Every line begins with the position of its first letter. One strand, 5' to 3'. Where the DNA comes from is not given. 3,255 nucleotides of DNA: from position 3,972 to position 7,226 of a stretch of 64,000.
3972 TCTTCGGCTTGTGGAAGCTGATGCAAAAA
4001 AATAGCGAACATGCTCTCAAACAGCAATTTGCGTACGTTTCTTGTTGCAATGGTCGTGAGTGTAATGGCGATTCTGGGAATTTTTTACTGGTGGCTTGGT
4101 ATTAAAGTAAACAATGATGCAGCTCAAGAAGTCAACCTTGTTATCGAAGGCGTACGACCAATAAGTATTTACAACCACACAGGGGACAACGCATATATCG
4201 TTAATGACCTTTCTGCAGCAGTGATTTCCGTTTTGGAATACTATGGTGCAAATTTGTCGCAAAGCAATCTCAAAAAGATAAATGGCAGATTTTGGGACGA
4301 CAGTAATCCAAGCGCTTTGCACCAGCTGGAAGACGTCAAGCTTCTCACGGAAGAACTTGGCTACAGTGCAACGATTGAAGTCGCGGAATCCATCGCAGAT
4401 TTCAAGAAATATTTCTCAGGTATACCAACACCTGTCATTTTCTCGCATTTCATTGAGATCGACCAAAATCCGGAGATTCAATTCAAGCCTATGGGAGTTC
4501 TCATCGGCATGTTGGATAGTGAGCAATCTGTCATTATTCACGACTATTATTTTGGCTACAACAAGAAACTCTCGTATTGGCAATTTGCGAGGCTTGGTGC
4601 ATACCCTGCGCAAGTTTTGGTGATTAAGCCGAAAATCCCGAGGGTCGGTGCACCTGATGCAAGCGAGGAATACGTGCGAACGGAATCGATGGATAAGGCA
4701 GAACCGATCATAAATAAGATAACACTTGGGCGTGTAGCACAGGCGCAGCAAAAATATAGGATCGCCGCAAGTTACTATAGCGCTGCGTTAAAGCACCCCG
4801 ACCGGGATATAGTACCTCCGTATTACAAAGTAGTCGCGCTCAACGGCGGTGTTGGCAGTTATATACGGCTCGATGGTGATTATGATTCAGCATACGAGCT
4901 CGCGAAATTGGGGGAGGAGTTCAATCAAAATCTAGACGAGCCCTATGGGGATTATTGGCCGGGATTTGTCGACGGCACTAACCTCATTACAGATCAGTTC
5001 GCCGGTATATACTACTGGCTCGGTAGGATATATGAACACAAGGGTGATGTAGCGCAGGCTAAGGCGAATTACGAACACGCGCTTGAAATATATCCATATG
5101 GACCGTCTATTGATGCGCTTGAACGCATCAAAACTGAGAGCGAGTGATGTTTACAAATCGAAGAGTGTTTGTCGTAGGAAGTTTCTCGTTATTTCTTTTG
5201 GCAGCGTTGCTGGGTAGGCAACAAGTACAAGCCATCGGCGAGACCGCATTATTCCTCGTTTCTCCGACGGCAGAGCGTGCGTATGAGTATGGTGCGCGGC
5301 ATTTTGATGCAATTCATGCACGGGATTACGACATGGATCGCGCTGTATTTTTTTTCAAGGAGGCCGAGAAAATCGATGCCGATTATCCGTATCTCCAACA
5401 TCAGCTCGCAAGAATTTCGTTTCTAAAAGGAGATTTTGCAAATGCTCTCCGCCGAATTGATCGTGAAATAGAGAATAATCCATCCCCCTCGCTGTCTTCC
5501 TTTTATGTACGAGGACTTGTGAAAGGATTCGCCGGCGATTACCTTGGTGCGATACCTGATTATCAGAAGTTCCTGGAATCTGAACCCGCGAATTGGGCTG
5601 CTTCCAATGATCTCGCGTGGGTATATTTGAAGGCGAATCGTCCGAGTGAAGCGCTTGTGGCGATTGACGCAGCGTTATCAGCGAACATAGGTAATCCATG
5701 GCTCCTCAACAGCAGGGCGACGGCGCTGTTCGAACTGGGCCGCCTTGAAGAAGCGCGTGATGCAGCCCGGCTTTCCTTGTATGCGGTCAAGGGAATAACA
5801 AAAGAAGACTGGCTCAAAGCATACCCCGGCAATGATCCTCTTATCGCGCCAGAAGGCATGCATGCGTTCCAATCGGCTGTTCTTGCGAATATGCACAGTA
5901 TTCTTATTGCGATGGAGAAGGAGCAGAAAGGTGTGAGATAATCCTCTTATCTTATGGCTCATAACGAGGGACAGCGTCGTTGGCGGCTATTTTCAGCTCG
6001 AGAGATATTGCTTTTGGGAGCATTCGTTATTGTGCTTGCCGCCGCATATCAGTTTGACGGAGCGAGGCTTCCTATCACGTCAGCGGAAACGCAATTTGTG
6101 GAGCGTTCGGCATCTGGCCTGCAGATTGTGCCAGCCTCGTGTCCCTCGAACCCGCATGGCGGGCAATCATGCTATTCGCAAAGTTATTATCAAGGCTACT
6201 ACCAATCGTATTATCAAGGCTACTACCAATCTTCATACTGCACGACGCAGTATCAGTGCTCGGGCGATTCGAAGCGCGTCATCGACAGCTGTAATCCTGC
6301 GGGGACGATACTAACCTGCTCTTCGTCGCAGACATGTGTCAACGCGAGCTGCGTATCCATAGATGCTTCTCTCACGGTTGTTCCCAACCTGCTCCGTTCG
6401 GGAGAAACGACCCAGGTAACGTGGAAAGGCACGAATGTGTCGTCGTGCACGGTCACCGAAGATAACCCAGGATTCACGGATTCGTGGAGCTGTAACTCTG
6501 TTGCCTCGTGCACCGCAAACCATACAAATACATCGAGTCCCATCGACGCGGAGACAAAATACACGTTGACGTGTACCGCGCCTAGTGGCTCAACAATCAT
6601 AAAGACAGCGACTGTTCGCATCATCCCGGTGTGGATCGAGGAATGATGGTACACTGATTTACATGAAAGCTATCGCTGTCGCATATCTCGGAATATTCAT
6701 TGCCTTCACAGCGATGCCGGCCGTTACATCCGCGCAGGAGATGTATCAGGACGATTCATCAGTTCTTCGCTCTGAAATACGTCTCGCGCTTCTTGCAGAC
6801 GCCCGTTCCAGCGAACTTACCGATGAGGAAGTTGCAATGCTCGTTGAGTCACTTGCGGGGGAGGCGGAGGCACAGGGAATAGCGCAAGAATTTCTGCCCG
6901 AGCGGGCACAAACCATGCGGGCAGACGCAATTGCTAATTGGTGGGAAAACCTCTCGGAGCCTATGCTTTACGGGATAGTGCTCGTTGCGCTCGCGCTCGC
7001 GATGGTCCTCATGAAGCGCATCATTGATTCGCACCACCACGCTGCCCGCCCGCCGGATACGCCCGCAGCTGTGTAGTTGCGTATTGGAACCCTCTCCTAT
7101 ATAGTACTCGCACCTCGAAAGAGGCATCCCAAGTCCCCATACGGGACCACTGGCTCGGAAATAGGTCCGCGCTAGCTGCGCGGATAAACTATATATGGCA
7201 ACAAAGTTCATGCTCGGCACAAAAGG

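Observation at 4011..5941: Membrane-anchored peptidase-C39-like domain that appears to lack the catalytic Cys, fused to TPR and followed by an overlapping TPR gene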

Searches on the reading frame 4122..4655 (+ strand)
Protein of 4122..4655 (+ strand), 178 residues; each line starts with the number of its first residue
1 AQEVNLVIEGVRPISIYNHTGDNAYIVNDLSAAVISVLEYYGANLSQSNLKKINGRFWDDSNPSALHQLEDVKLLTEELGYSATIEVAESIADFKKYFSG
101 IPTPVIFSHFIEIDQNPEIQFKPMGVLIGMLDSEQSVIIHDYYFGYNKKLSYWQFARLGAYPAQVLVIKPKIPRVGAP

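Call 11: search_solved_structures(query=A2, max_evalue=10, show_alignments=5)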
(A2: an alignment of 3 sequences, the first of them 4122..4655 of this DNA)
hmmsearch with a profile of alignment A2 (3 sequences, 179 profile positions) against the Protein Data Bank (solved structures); distinct sequences matched with E-value up to 10: 5.
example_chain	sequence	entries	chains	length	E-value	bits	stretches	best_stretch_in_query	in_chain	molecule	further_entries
3nuk_A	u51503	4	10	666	0.54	13.2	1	89-128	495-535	ALPHA-GLUCOSIDASE | Glycosyl hydrolase, family 31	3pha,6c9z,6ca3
3m46_A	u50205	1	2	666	0.55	13.2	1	89-128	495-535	Uncharacterized protein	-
3n04_A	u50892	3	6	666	0.55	13.2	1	89-128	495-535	alpha-glucosidase | Glycosyl hydrolase, family 31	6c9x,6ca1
3nsx_A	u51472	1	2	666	0.55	13.2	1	89-128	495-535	alpha-glucosidase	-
3m6d_A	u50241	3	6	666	0.55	13.1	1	89-128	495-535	Uncharacterized protein | alpha-glucosidase GH31 family | alpha-Glucosidase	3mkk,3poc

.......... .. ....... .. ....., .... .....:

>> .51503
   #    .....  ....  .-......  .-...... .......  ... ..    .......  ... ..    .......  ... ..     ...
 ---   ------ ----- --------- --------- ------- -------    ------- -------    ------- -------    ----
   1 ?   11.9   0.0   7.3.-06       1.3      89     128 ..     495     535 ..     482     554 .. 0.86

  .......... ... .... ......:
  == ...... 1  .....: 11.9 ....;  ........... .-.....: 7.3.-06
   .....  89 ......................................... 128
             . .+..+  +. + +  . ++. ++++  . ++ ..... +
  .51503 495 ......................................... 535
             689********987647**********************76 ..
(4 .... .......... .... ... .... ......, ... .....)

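Call 12: search_protein_families(library=pfam, alignment_id=A2, max_evalue=10)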
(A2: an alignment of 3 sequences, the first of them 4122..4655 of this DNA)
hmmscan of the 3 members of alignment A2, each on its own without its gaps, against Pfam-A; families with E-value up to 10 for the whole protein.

A. member 1, window:4122-4655:+ (178 aa): 0 families

B. families by the number of members that match (of 3 scanned): 3 families
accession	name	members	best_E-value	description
PF19458.4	DUF5995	2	0.02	Family of unknown function (DUF5995)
PF13529.12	Peptidase_C39_2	1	0.033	Peptidase_C39 like family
PF15320.11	RAM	1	0.18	mRNA cap methylation, RNMT-activating mini protein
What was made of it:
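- The window sequence alone has no Pfam hit at E <= 10 (call 12).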

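Call 19: search_protein_representatives(alignment_id=A2)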
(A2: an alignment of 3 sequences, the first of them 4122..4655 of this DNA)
Query: 3 sequences, 179 profile positions. Proteins with E-value up to 0.001 (for the whole library): 149; up to 1e-10: 67; up to 1e-30: 7. The best 149 are listed.
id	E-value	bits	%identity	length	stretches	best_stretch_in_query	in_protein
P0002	7.9e-105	364.5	-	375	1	1-179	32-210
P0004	3.7e-53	196.2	-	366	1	5-175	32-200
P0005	6.5e-50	185.6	-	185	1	3-172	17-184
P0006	2.0e-47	177.5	-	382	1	2-173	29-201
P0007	1.0e-42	162.2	-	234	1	5-158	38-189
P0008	1.7e-40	154.9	-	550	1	4-174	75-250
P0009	6.7e-39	149.7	-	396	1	5-160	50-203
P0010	5.6e-27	110.9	-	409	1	5-159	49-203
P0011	4.3e-25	104.8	-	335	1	22-155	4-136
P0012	2.4e-24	102.4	-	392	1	2-175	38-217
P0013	1.6e-23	99.6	-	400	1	3-158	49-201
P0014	5.1e-23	98.0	-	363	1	6-159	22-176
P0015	5.1e-23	98.0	-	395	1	2-161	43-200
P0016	3.7e-21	91.9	-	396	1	4-172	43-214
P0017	6.5e-21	91.2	-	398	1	3-158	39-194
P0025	4.3e-19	85.2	-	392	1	2-159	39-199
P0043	2.5e-14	69.7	-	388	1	4-160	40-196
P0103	6.0e-08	48.9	-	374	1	3-159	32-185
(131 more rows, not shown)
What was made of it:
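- Tried and rejected: The exhaustive representative search was needed to see the family (call 19).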

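Call 43: find_encoding_contigs(protein=P0004, flank=8000, max_places=2)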
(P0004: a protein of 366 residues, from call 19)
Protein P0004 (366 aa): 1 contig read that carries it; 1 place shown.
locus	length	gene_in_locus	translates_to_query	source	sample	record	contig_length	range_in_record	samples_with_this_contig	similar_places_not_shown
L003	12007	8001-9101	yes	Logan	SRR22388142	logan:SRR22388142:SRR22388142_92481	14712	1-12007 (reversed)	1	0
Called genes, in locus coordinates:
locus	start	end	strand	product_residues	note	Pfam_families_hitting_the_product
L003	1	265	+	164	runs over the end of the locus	PF01988:VIT1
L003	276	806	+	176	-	PF01569:PAP2, PF22778:VCPO_2nd (faint)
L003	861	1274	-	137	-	-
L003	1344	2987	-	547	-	PF13360:PQQ_2, PF13570:Beta-prop_ACSF4, PF13360:PQQ_2, PF13570:Beta-prop_ACSF4, PF23381:Beta-prop_IFT122_1st (weak), PF24814:WD40_Prp19 (weak), PF25175:Beta-prop_WDR5, PF13360:PQQ_2, +7 more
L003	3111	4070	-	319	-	PF03401:TctC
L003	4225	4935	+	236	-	PF00106:adh_short, PF01370:Epimerase (weak), PF08659:KR (weak), PF23441:SDR (faint), PF13561:adh_short_C2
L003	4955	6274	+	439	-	PF00501:AMP-binding (faint)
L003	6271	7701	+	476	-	PF02624:YcaO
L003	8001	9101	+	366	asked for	-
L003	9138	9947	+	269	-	PF13371:TPR_9 (faint), PF13414:TPR_11 (faint), PF13424:TPR_12 (faint), PF13431:TPR_17 (faint), PF00515:TPR_1 (faint), PF07719:TPR_2 (faint), PF13432:TPR_16, PF14559:TPR_19 (weak), +3 more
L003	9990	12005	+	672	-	?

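Call 44: find_encoding_contigs(protein=P0012, flank=8000, max_places=2)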
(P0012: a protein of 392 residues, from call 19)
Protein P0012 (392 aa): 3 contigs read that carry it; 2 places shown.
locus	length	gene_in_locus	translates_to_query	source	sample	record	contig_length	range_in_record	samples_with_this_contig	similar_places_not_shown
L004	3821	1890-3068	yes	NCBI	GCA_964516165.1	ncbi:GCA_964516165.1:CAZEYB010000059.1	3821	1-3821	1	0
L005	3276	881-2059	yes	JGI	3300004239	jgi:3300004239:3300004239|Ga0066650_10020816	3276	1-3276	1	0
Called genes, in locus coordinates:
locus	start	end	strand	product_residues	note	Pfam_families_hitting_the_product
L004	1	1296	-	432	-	?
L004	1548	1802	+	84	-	-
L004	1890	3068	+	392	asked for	PF00515:TPR_1 (faint), PF07719:TPR_2 (faint), PF13181:TPR_8 (faint), PF13424:TPR_12 (faint)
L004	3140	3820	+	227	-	?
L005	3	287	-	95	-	?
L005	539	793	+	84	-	-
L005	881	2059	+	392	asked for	PF00515:TPR_1 (faint), PF07719:TPR_2 (faint), PF13181:TPR_8 (faint), PF13424:TPR_12 (faint)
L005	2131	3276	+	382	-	?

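Call 48: search_protein_families(library=pfam, proteins=[L004:1-1296:-, L004:3140-3820:+, L003:4955-6274:+, L003:9990-12005:+], max_evalue=0.01)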
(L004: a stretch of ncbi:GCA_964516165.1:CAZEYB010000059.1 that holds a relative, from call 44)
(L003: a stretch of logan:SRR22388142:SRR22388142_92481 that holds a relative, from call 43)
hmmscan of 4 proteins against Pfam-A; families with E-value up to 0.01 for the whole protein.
L004:1-1296:- (432 aa): 1 family
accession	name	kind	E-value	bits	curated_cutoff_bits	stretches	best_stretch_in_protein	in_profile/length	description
PF02624.21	YcaO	-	1.9e-40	139.6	25.7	1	114-407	7-276/325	YcaO cyclodehydratase, ATP-ad Mg2+-binding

L004:3140-3820:+ (227 aa): 3 families
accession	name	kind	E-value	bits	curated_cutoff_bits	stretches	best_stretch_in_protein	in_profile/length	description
PF04055.27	Radical_SAM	-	3.3e-27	96.1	29.5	1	20-181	3-166/166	Radical SAM superfamily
PF13353.11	Fer4_12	-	8.1e-06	26.6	22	1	22-111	13-98/137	4Fe-4S single cluster domain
PF04454.18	Linocin_M18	-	0.0074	16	24.3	0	139-178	146-185/253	Encapsulating protein for peroxidase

L003:4955-6274:+ (439 aa): 1 family
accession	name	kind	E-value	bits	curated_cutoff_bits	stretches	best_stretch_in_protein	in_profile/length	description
PF00501.34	AMP-binding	-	1.2e-05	24.8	29.9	1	193-294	263-375/384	AMP-binding enzyme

L003:9990-12005:+ (672 aa): 2 families
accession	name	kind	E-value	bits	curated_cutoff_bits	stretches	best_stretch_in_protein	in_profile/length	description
PF07705.17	CARDB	-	1.3e-09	38.6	22.7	1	283-392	1-98/101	CARDB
PF18911.6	PKD_4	-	0.002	18.6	27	1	420-471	18-71/85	PKD domain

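Call 62: find_encoding_contigs(protein=P0103, flank=8000, max_places=2)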
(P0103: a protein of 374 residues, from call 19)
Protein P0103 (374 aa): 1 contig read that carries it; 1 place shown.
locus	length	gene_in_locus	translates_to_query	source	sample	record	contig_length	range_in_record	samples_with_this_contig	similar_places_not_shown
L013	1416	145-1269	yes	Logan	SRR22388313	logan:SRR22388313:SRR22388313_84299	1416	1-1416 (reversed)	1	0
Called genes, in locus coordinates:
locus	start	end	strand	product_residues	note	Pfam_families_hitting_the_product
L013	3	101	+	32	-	?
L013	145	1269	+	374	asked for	PF07719:TPR_2 (faint), PF13181:TPR_8 (faint)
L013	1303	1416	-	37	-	?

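Call 63: find_encoding_contigs(protein=P0043, flank=8000, max_places=2)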
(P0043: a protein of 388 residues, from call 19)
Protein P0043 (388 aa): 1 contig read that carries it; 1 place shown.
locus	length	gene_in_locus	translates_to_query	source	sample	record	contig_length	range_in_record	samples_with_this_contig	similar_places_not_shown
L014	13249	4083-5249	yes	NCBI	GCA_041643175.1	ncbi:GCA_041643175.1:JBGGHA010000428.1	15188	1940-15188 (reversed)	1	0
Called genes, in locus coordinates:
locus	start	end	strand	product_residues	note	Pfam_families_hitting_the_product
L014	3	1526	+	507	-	?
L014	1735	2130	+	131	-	PF13366:PDDEXK_3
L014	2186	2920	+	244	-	PF00881:Nitroreductase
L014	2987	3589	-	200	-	-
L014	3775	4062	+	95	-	-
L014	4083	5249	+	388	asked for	PF07719:TPR_2 (faint)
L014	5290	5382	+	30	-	-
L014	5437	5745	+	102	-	PF22600:MTPAP-like_central (weak), PF01909:NTP_transf_2 (weak), PF18765:Polbeta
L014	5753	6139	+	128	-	PF08780:NTase_sub_bind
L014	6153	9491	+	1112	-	PF02368:Big_2 (faint), PF19190:BACON_2 (weak), PF25788:Ig_Rha78A_N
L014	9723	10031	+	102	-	-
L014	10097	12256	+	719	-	PF13884:Peptidase_S74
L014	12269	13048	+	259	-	-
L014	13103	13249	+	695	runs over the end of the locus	?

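Call 75: search_protein_families(library=ncbifam, proteins=[P0012, P0025, P0103, P0043, P0009], max_evalue=0.1)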
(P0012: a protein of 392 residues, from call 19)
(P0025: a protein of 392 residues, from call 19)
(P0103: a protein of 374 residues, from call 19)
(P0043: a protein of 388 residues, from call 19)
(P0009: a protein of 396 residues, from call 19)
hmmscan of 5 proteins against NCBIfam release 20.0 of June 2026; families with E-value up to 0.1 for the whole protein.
P0012 (392 aa): 4 families
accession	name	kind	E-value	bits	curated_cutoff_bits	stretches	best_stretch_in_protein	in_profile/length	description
TIGR02917.1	PEP_TPR_lipo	equivalog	0.035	12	312.2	1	337-391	456-510/899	XrtA/PEP-CTERM system TPR-repeat protein PrsT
NF047507.1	TPR_BatC_Lepto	exception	0.036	13.5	175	0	341-386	91-136/214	TPR repeat-containing protein BatC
TIGR02521.1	type_IV_pilW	equivalog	0.073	12.6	154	0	346-380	65-99/234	type IV pilus biogenesis/stability protein PilW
NF047508.1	VWA_BatA_Lepto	exception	0.1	11.6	380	0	184-252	233-297/315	VWA domain-containing protein BatA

P0025 (392 aa): 5 families
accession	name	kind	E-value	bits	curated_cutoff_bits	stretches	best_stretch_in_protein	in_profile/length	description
NF047558.1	TPR_END_plus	domain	1.4e-05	24.9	32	0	294-321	4-31/56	TPR end-of-group domain-containing protein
TIGR02917.1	PEP_TPR_lipo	equivalog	0.00011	20.3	312.2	1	349-386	468-505/899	XrtA/PEP-CTERM system TPR-repeat protein PrsT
TIGR02521.1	type_IV_pilW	equivalog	0.011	15.3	154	0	349-384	34-69/234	type IV pilus biogenesis/stability protein PilW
NF040959.1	MamA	equivalog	0.048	13.1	200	0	287-320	35-68/204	magnetosome protein MamA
NF038310.1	lysogeny_AimR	equivalog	0.07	12.1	70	0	241-317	142-216/365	AimR family lysis-lysogeny pheromone receptor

P0103 (374 aa): 4 families
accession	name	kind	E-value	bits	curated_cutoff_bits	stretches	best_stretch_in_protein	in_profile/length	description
TIGR02917.1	PEP_TPR_lipo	equivalog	0.00041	18.3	312.2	1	327-370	466-509/899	XrtA/PEP-CTERM system TPR-repeat protein PrsT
NF047558.1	TPR_END_plus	domain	0.0033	17.3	32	0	329-358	2-31/56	TPR end-of-group domain-containing protein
NF040959.1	MamA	equivalog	0.01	15.3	200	0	329-366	142-179/204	magnetosome protein MamA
NF047507.1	TPR_BatC_Lepto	exception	0.011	15.2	175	1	329-372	99-142/214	TPR repeat-containing protein BatC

P0043 (388 aa): 4 families
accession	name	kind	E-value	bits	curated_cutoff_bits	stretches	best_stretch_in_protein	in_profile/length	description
TIGR00756.2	PPR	repeat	0.016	15.3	20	0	251-270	9-28/35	pentatricopeptide repeat protein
NF052312.1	T9SS_PorW_SprE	equivalog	0.021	13.5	250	1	253-379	152-259/716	type IX secretion system periplasmic lipoprotein PorW/SprE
TIGR02795.1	tol_pal_ybgF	equivalog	0.032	14.8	90.1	0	334-361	39-66/119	tol-pal system protein YbgF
NF041506.1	VapD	equivalog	0.042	14.3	100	1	90-133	12-54/91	VapD family protein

P0009 (396 aa): 1 family
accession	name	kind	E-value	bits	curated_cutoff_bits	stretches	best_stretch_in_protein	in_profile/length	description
NF047371.1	FlcA_CTERM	equivalog_domain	0.054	11.9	300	1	350-379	125-154/646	periplasmic flagellar collar protein FlcA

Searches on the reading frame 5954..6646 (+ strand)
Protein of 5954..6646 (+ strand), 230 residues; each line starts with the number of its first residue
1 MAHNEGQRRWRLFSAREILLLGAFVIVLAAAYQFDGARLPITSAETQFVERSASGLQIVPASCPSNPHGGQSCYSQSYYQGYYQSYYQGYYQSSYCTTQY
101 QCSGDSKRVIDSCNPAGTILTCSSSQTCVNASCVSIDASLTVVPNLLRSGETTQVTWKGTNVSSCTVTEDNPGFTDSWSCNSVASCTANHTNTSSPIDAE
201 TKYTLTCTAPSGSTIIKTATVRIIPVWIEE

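Call 3: search_protein_families(library=pfam, proteins=[window:5954-6646:+], max_evalue=1)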
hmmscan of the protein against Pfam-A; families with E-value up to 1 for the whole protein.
window:5954-6646:+ (230 aa): 2 families
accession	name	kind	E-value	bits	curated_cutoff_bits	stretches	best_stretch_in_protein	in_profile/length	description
PF17531.7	O_Spanin_T7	-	0.014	15.8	25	1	118-146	21-49/59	Spanin, outer lipoprotein subunit T7-like virus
PF09099.16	Qn_am_d_aIII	-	0.15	12.9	22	1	140-163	5-28/82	Quinohemoprotein amine dehydrogenase, alpha subunit domain III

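Call 6: search_protein_families(library=ncbifam, proteins=[window:5954-6646:+], max_evalue=1)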
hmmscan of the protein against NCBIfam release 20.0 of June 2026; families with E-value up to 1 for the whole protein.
window:5954-6646:+ (230 aa): 0 families

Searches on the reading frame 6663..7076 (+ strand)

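Call 3: search_protein_families(library=pfam, proteins=[window:6663-7076:+], max_evalue=1)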
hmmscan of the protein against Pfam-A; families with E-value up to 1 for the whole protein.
window:6663-7076:+ (137 aa): 1 family
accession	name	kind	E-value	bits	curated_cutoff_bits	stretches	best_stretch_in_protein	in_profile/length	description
PF24924.1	DUF7745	-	0.22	11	26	1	60-109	101-150/341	Domain of unknown function (DUF7745)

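Call 6: search_protein_families(library=ncbifam, proteins=[window:6663-7076:+], max_evalue=1)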
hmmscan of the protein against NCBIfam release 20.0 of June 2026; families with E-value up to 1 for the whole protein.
window:6663-7076:+ (137 aa): 2 families
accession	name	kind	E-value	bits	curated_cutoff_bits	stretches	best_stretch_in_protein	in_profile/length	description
NF009047.0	PRK12381.1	subfamily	0.11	11.3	630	1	6-80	132-208/406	bifunctional succinylornithine transaminase/acetylornithine transaminase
TIGR00707.1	argD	subfamily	0.18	10.6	410.05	1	21-79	134-194/381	acetylornithine/succinylornithine family transaminase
